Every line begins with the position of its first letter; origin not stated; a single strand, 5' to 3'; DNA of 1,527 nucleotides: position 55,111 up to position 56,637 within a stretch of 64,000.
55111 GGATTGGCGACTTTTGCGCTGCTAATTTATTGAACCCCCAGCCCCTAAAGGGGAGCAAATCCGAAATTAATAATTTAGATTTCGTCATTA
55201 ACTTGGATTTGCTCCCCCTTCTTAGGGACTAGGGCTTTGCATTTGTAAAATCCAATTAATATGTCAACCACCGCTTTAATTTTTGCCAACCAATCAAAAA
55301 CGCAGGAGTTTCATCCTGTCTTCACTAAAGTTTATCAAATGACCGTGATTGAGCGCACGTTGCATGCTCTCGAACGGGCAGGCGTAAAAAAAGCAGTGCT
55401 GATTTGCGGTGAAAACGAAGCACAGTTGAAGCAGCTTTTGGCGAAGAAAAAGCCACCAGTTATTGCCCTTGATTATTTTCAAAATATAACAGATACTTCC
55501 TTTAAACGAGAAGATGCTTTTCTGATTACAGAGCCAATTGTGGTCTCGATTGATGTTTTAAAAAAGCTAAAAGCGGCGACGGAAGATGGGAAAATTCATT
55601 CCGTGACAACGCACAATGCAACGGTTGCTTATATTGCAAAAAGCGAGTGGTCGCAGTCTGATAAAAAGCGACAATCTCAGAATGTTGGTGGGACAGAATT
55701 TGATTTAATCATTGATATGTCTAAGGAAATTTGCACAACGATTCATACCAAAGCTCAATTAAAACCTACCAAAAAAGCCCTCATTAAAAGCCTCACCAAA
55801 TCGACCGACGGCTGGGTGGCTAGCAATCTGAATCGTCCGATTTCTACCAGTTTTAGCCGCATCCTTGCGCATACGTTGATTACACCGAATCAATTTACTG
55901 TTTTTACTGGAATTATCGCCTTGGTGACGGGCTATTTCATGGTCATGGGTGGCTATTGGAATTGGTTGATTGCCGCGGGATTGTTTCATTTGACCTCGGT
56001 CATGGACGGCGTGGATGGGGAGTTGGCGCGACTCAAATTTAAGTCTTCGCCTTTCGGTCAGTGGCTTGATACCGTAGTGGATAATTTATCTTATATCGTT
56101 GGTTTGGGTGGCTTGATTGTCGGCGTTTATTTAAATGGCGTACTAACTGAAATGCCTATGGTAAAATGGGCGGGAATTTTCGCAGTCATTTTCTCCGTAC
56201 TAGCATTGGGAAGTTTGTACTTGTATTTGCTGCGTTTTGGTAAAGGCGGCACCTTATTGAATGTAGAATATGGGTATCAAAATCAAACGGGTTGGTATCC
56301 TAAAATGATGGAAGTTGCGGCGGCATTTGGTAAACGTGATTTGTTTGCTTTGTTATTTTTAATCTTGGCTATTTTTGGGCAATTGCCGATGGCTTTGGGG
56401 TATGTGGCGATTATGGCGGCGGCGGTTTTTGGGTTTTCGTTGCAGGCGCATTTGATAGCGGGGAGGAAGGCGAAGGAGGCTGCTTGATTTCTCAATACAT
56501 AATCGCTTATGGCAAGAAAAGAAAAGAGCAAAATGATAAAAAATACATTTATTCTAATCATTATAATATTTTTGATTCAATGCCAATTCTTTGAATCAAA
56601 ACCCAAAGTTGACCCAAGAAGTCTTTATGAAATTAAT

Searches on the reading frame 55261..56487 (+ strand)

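Call 76: search_protein_families(library=pfam, proteins=[window:55261-56487:+], max_evalue=0.00001)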
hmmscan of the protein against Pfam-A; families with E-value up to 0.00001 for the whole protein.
window:55261-56487:+ (408 aa): 1 family
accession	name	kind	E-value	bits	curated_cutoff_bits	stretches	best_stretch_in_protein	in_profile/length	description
PF01066.26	CDP-OH_P_transf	-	1.4e-11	45.4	22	1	207-389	2-148/152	CDP-alcohol phosphatidyltransferase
